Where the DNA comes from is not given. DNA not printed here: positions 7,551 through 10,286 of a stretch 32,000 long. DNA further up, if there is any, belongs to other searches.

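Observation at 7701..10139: Single 812-aa ORF fusing a GlmU-like nucleotidyltransferase and beta-helix to a DUF89 damage-control phosphatase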

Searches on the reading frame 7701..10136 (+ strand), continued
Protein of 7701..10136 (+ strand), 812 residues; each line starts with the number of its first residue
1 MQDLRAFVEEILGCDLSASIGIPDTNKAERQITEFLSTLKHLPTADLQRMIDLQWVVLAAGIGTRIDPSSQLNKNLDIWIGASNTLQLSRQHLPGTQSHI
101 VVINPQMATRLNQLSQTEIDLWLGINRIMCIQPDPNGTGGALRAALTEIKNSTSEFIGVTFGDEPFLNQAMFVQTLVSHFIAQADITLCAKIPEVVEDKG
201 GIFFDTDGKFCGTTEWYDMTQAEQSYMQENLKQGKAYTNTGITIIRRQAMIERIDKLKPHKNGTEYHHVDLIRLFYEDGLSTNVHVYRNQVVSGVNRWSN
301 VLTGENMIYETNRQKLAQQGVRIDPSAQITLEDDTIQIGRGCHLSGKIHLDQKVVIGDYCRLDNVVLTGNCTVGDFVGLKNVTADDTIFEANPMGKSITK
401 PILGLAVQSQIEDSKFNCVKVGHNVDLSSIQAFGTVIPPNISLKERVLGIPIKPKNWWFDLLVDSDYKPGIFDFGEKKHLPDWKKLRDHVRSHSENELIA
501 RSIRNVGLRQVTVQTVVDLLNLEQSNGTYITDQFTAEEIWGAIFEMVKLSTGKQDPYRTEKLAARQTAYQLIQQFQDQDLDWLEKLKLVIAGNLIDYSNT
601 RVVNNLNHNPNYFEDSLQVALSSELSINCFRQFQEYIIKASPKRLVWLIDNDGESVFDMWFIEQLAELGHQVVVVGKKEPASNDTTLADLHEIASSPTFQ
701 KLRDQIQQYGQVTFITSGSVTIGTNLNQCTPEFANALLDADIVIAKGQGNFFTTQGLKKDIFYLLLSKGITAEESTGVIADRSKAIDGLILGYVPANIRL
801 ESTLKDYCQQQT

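Call 33: find_homologous_proteins(query=P0126, max_evalue=1e-10)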
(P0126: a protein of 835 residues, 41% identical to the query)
Query P0126 (835 aa): 347 proteins with E <= 1e-10 among 8000 candidates; the best 120 are listed.
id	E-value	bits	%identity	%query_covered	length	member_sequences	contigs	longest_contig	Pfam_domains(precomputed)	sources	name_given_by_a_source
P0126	0.0e+0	1897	100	100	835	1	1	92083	PF01937.25,PF12804.14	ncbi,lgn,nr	ncbi:MAG: hypothetical protein KatS3mg115_1861 [Candidatus Poribacteria bacterium]|nr:MAG: hypotheti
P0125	8.7e-236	803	49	100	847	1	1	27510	PF01937.25,PF12804.14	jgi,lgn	jgi:hypothetical protein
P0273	1.1e-233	796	50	100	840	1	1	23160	PF01937.25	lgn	-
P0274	6.7e-233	793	48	100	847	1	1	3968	PF01937.25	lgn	-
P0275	1.4e-229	782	47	99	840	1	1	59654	PF01937.25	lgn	-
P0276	4.5e-229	781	49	100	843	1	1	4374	PF01937.25,PF12804.14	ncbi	-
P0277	1.4e-223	763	49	99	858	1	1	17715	PF01937.25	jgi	jgi:uncharacterized protein with ATP-grasp and redox domains/bifunctional N-acetylglucosamine-1-phos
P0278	2.8e-213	728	47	98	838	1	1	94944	PF01937.25,PF12804.14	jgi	jgi:damage-control phosphatase, subfamily I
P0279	2.3e-212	725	48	95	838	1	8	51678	PF01937.25,PF12804.14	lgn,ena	-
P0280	2.2e-211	722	47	99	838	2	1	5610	PF01937.25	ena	-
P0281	1.4e-208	713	46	99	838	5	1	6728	PF01937.25,PF12804.14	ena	-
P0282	4.2e-202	692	44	99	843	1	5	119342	PF01937.25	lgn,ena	-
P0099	3.1e-192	659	43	95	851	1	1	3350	PF01937.25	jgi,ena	-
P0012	1.8e-191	656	43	96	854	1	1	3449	PF01937.25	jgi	jgi:uncharacterized protein with ATP-grasp and redox domains/bifunctional N-acetylglucosamine-1-phos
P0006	1.3e-186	640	42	95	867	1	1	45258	PF01937.25,PF12804.14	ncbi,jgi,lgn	-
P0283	2.3e-186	639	42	95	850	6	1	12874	PF00132.31,PF01937.25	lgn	-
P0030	4.2e-185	635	42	100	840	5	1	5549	PF01937.25,PF12804.14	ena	-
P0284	4.7e-185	635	44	96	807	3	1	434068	PF01937.25,PF12804.14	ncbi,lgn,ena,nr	ncbi:MAG: ARMT1-like domain-containing protein [Candidatus Poribacteria bacterium]|nr:ARMT1-like dom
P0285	7.4e-184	631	42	99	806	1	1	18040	PF01937.25,PF12804.14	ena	-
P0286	2.1e-183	630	43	99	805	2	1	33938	PF01937.25,PF12804.14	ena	-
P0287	1.8e-182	627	41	97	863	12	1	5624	PF01937.25,PF12804.14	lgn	-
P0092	2.7e-182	626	43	94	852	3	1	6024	PF00132.31,PF01937.25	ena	-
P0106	6.1e-182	625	41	96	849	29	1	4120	PF01937.25,PF12804.14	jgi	jgi:uncharacterized protein with ATP-grasp and redox domains/bifunctional N-acetylglucosamine-1-phos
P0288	6.2e-182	625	48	83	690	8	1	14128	PF01937.25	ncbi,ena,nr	ncbi:hypothetical protein CMK11_13455 [Candidatus Poribacteria bacterium]|nr:hypothetical protein [C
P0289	2.1e-181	623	41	99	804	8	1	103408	PF01937.25,PF12804.14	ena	-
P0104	3.1e-181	622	42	95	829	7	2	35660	PF01937.25,PF12804.14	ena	-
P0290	2.3e-180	620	41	97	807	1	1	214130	PF00483.30,PF01937.25,PF12804.14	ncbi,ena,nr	ncbi:MAG: ARMT1-like domain-containing protein [Candidatus Poribacteria bacterium]|nr:ARMT1-like dom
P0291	2.3e-180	620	42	99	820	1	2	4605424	PF01937.25,PF12804.14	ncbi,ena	-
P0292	5.4e-180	618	43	95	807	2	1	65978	PF00483.30,PF01937.25,PF12804.14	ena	-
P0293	6.2e-180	618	41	97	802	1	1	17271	PF00483.30,PF01937.25,PF12804.14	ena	-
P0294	7.7e-180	618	42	94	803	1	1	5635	PF01937.25,PF12804.14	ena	-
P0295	2.2e-179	616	41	94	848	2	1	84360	PF01937.25,PF12804.14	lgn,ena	-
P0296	2.5e-179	616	42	94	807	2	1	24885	PF01937.25,PF12804.14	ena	-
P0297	3.0e-179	616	41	97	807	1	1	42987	PF00483.30,PF01937.25,PF12804.14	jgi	-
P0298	3.0e-179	616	41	95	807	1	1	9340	PF00483.30,PF01937.25,PF12804.14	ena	-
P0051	5.4e-179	615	42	95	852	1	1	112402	PF01937.25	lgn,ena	-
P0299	5.9e-179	615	43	97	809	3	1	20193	PF01937.25,PF12804.14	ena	-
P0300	6.4e-179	615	41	99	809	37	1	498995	PF01937.25,PF12804.14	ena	-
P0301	1.2e-178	614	41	99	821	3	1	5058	PF00483.30,PF01937.25,PF12804.14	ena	-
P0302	2.2e-178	613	42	94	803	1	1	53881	PF01937.25,PF12804.14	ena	-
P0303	2.2e-178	613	41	95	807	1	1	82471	PF00483.30,PF01937.25,PF12804.14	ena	-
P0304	3.2e-178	612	43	95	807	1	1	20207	PF00483.30,PF01937.25,PF12804.14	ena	-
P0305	3.6e-178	612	42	99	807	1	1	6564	PF00483.30,PF01937.25,PF12804.14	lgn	-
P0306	3.6e-178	612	41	97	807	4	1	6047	PF00483.30,PF01937.25,PF12804.14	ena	-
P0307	3.8e-178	612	41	97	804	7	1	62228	PF01937.25,PF12804.14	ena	-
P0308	5.2e-178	612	41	95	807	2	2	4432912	PF00483.30,PF01937.25,PF12804.14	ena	-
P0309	6.1e-178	612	42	95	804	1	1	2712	PF01937.25,PF12804.14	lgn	-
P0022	6.3e-178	612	41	95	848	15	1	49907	PF01937.25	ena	-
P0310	7.1e-178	611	41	97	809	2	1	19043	PF00483.30,PF01937.25,PF12804.14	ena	-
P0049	7.2e-178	611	42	95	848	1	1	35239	PF01937.25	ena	-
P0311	9.9e-178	611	41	99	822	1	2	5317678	PF01937.25,PF12804.14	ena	-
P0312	1.2e-177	611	41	99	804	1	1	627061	PF00483.30,PF01937.25,PF12804.14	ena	-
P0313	1.3e-177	611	41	99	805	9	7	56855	PF01937.25,PF12804.14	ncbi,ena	-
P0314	1.3e-177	610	42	99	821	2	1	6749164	PF01937.25,PF12804.14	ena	-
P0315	1.6e-177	610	41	99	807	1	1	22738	PF01937.25,PF12804.14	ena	-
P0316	2.0e-177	610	41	99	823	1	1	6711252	PF00483.30,PF01937.25,PF12804.14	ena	-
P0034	2.0e-177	610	42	95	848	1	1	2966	PF01937.25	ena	-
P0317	2.2e-177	610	42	95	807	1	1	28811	PF00483.30,PF01937.25,PF12804.14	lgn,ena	-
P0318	2.6e-177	610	41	99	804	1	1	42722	PF01937.25,PF12804.14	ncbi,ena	-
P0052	2.8e-177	609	42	95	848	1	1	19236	PF01937.25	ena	-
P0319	3.7e-177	609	41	99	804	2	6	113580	PF01937.25,PF12804.14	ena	-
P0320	4.0e-177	609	42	97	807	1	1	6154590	PF00483.30,PF01937.25,PF12804.14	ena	-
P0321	5.6e-177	608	40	99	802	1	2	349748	PF00483.30,PF01937.25,PF12804.14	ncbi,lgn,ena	-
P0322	5.7e-177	608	42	99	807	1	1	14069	PF00483.30,PF01937.25,PF12804.14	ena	-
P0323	5.7e-177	608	41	97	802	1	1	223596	PF00483.30,PF01937.25,PF12804.14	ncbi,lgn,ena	-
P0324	7.6e-177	608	41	99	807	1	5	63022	PF00483.30,PF01937.25,PF12804.14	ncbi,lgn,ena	-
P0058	8.4e-177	608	42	95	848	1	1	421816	PF01937.25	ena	-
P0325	8.4e-177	608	41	97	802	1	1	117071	PF00483.30,PF01937.25,PF12804.14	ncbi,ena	-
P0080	9.0e-177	608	42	95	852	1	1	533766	PF00132.31,PF01937.25,PF25087.2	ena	-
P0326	9.4e-177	608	41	99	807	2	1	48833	PF00483.30,PF01937.25,PF12804.14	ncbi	-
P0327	9.6e-177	608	41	99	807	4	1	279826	PF01937.25,PF12804.14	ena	-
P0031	1.0e-176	608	42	95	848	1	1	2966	PF01937.25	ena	-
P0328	1.4e-176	607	41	97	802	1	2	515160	PF00483.30,PF01937.25,PF12804.14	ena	-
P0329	1.4e-176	607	41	97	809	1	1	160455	PF00483.30,PF01937.25,PF12804.14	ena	-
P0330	1.5e-176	607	42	99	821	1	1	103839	PF00483.30,PF01937.25,PF12804.14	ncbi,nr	ncbi:hypothetical protein C6503_04415 [Candidatus Poribacteria bacterium]|nr:MAG: hypothetical prote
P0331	1.8e-176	607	42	99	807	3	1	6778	PF01937.25,PF12804.14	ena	-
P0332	2.1e-176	606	41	97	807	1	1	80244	PF00483.30,PF01937.25,PF12804.14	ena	-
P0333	2.1e-176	606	41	97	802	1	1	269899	PF00483.30,PF01937.25,PF12804.14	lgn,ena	-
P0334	2.5e-176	606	41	97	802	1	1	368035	PF00483.30,PF01937.25,PF12804.14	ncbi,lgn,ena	-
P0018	3.7e-176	606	42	95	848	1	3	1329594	PF01937.25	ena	-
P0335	4.1e-176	606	41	97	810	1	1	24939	PF01937.25,PF25087.2,PF12804.14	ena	-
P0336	4.3e-176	605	42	97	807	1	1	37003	PF00483.30,PF01937.25,PF12804.14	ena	-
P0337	4.4e-176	605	42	97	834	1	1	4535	PF01937.25,PF12804.14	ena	-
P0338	4.6e-176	605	41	99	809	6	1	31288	PF01937.25,PF12804.14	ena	-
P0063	4.7e-176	605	42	95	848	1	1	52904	PF01937.25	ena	-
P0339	4.8e-176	605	41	97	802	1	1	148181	PF00483.30,PF01937.25,PF12804.14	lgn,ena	-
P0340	5.3e-176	605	41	97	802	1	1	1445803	PF00483.30,PF01937.25,PF12804.14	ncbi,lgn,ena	-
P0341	5.6e-176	605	41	95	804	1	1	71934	PF00483.30,PF01937.25,PF12804.14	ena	-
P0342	6.1e-176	605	42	94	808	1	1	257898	PF00483.30,PF01937.25,PF12804.14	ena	-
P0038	6.4e-176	605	42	95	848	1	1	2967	PF01937.25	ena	-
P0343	6.5e-176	605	42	97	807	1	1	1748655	PF01937.25,PF12804.14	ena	-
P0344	6.6e-176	605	41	100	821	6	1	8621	PF01937.25,PF12804.14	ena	-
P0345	7.5e-176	605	40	99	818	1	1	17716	PF00483.30,PF01937.25,PF12804.14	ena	-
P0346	1.0e-175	604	41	99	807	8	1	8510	PF01937.25,PF12804.14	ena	-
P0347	1.7e-175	603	41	97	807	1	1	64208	PF00483.30,PF01937.25,PF12804.14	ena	-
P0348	1.9e-175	603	41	96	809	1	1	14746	PF01937.25,PF12804.14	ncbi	-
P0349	2.1e-175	603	40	99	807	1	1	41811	PF00483.30,PF01937.25,PF12804.14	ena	-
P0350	3.0e-175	603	42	95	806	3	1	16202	PF01937.25,PF12804.14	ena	-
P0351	3.4e-175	603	41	95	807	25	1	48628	PF00483.30,PF01937.25,PF12804.14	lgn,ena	-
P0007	3.6e-175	602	41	95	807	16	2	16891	PF01937.25,PF12804.14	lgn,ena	-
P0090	3.8e-175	602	42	94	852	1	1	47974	PF00132.31,PF01937.25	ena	-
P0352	4.0e-175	602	41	99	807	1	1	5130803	PF00483.30,PF01937.25,PF12804.14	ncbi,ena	-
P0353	4.1e-175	602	41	99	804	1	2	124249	PF01937.25,PF12804.14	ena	-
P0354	4.6e-175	602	41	99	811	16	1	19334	PF00483.30,PF01937.25,PF12804.14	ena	-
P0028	5.2e-175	602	41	95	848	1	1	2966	PF01937.25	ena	-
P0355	6.4e-175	602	41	95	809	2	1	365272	PF00483.30,PF01937.25,PF12804.14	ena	-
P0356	6.5e-175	602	41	99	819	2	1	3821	PF00483.30,PF01937.25,PF12804.14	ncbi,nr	ncbi:DUF89 family protein, partial [Candidatus Poribacteria bacterium]|nr:DUF89 family protein [Cand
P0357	7.6e-175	601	42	97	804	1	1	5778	PF01937.25,PF12804.14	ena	-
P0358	8.2e-175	601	40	99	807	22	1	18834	PF00483.30,PF01937.25,PF12804.14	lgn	-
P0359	1.1e-174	601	39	99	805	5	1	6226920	PF00483.30,PF01937.25,PF12804.14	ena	-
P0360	1.1e-174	601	42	95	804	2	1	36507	PF00483.30,PF01937.25,PF12804.14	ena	-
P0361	1.3e-174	601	40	97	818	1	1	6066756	PF01937.25,PF12804.14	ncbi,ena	-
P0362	1.7e-174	600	41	97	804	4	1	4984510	PF00483.30,PF01937.25,PF12804.14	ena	-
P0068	2.3e-174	600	41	94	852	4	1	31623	PF00132.31,PF01937.25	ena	-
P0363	2.4e-174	600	41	99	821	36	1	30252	PF01937.25,PF12804.14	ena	-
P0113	3.0e-174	599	42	93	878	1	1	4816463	PF01937.25,PF25087.2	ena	-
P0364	3.1e-174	599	40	99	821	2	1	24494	PF00483.30,PF01937.25,PF12804.14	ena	-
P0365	3.1e-174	599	42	99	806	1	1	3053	PF01937.25,PF12804.14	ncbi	-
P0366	4.2e-174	599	40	99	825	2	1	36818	PF01937.25,PF12804.14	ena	-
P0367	6.4e-174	598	41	99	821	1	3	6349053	PF01937.25,PF12804.14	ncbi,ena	-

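Call 34: find_encoding_contigs(protein=P0124, flank=8000, max_places=3)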
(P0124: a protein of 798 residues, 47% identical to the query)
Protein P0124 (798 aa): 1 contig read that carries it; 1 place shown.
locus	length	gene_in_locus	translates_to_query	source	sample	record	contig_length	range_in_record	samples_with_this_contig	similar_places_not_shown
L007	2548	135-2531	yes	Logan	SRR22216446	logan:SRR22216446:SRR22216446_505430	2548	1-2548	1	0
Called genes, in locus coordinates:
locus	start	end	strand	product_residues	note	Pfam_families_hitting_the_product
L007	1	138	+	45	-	?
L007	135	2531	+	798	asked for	PF25084:LbH_EIF2B (weak), PF00132:Hexapep (faint), PF25087:GMPPB_C (weak), PF01937:ARMT1-like_dom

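Call 35: find_encoding_contigs(protein=P0284, flank=7000, max_places=2)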
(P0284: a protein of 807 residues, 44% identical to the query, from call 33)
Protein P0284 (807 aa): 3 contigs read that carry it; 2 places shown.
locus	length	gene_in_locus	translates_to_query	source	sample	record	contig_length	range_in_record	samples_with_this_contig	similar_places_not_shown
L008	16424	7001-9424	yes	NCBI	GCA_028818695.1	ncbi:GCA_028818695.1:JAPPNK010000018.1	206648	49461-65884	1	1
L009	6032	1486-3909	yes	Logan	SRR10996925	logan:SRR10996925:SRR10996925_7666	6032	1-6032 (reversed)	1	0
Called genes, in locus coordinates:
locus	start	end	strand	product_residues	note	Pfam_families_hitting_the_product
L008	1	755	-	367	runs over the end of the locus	PF04055:Radical_SAM, PF12544:LAM_C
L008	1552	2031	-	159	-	-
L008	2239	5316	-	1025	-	PF22240:ISP_coupler, PF02384:N6_Mtase, PF07669:Eco57I (weak), PF18135:Type_ISP_C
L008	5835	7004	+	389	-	PF01933:CofD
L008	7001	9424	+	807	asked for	PF12804:NTP_transf_3 (weak), PF01937:ARMT1-like_dom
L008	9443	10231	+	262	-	PF01182:Glucosamine_iso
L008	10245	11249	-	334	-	PF01408:GFO_IDH_MocA, PF22725:GFO_IDH_MocA_C3, PF02894:GFO_IDH_MocA_C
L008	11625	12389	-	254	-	-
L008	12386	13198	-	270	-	-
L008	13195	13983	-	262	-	-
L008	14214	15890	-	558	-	PF01839:FG-GAP (faint), PF13517:FG-GAP_3, PF07593:UnbV_ASPIC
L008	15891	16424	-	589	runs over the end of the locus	PF07584:BatA (weak), PF13519:VWA_2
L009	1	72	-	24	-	?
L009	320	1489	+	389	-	PF01933:CofD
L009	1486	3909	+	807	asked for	PF12804:NTP_transf_3 (weak), PF01937:ARMT1-like_dom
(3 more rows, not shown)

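Call 36: find_encoding_contigs(protein=P0278, flank=7000, max_places=2)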
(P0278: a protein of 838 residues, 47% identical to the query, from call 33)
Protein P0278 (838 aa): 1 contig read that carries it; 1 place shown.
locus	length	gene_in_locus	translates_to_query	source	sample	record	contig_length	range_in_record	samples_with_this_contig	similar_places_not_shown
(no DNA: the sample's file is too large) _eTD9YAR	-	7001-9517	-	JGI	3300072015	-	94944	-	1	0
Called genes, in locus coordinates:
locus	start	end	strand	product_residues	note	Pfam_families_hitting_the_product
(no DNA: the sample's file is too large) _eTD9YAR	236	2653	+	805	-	PF01590:GAF, PF13185:GAF_2, PF01590:GAF (weak), PF13492:GAF_3 (weak), PF00512:HisKA, PF02518:HATPase_c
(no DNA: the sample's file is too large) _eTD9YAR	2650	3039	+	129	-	PF00072:Response_reg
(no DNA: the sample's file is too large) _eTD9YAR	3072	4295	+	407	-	PF00483:NTP_transferase, PF24894:Hexapep_GlmU, PF25084:LbH_EIF2B (weak), PF25247:LbH_GLGC (faint), PF25087:GMPPB_C (faint)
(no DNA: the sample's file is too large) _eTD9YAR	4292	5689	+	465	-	PF02878:PGM_PMM_I, PF02879:PGM_PMM_II, PF02880:PGM_PMM_III, PF00408:PGM_PMM_IV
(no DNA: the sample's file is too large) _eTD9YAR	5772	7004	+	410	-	PF01933:CofD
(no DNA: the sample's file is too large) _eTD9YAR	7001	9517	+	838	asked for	PF12804:NTP_transf_3 (faint), PF01937:ARMT1-like_dom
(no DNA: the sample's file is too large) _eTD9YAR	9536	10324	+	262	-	PF01182:Glucosamine_iso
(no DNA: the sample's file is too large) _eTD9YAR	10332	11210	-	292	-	PF00248:Aldo_ket_red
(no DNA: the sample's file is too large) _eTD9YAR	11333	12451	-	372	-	PF13598:DUF4139 (weak)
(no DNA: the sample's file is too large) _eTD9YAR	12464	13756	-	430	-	PF13598:DUF4139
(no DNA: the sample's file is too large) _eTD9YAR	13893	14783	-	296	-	PF01261:AP_endonuc_2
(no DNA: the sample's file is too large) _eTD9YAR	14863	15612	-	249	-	PF04909:Amidohydro_2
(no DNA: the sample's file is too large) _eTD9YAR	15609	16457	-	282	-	PF04909:Amidohydro_2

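Call 37: find_encoding_contigs(protein=P0282, flank=7000, max_places=2)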
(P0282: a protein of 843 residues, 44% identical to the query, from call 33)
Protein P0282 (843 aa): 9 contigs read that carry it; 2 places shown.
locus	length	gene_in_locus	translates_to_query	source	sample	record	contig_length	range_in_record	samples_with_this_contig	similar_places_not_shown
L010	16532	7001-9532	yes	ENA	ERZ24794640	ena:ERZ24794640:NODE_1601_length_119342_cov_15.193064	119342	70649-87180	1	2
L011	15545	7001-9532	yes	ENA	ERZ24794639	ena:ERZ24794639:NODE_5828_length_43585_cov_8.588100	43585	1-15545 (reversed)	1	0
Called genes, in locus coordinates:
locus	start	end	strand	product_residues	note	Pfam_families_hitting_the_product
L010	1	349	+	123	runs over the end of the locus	PF00453:Ribosomal_L20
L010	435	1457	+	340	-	PF02912:Phe_tRNA-synt_N, PF01409:tRNA-synt_2d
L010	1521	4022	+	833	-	PF01588:tRNA_bind, PF03483:B3_4, PF03484:B5, PF17759:tRNA_synthFbeta, PF03147:FDX-ACB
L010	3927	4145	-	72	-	-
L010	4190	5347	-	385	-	PF00005:ABC_tran, PF13304:AAA_21 (faint), PF17912:OB_MalK (weak)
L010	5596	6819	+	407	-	PF01676:Metalloenzyme, PF10143:PhosphMutase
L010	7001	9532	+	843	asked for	PF01937:ARMT1-like_dom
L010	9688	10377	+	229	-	PF00483:NTP_transferase, PF12804:NTP_transf_3 (weak)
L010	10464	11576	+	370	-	PF00154:RecA_N, PF08423:Rad51 (weak), PF06745:ATPase (faint), PF27531:MT3502_N (faint), PF01637:ATPase_2 (weak), PF21096:RecA_C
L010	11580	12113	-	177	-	-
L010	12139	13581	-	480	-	PF07394:DUF1501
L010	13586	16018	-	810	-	PF07635:PSCyt1, PF07583:PSCyt2, PF07587:PSD1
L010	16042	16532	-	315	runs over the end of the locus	PF01261:AP_endonuc_2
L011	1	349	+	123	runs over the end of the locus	PF00453:Ribosomal_L20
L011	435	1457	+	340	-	PF02912:Phe_tRNA-synt_N, PF01409:tRNA-synt_2d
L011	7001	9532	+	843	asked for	PF01937:ARMT1-like_dom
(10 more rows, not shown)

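Call 38: find_encoding_contigs(protein=P0275, flank=7000, max_places=2)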
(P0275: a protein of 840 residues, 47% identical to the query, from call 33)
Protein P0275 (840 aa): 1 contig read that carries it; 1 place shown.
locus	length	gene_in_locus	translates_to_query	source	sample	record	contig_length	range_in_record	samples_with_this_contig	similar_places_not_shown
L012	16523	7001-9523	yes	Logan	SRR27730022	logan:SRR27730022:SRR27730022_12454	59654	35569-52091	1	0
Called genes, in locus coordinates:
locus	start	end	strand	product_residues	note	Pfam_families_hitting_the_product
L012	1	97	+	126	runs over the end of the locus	-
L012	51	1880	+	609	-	PF01968:Hydantoinase_A (faint), PF13941:MutL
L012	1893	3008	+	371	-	-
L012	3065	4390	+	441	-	PF01261:AP_endonuc_2, PF27526:XylA2_C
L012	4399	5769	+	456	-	PF02878:PGM_PMM_I, PF02879:PGM_PMM_II, PF02880:PGM_PMM_III, PF00408:PGM_PMM_IV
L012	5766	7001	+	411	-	PF01933:CofD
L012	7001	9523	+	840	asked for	PF01937:ARMT1-like_dom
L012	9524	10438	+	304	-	PF00288:GHMP_kinases_N, PF08544:GHMP_kinases_C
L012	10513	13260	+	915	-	PF00690:Cation_ATPase_N (weak), PF00122:E1-E2_ATPase, PF13246:Cation_ATPase, PF00702:Hydrolase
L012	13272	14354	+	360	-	PF01408:GFO_IDH_MocA, PF02894:GFO_IDH_MocA_C, PF22725:GFO_IDH_MocA_C3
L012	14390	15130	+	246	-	PF05721:PhyH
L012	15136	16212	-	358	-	PF04015:DUF362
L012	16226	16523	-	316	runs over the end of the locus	-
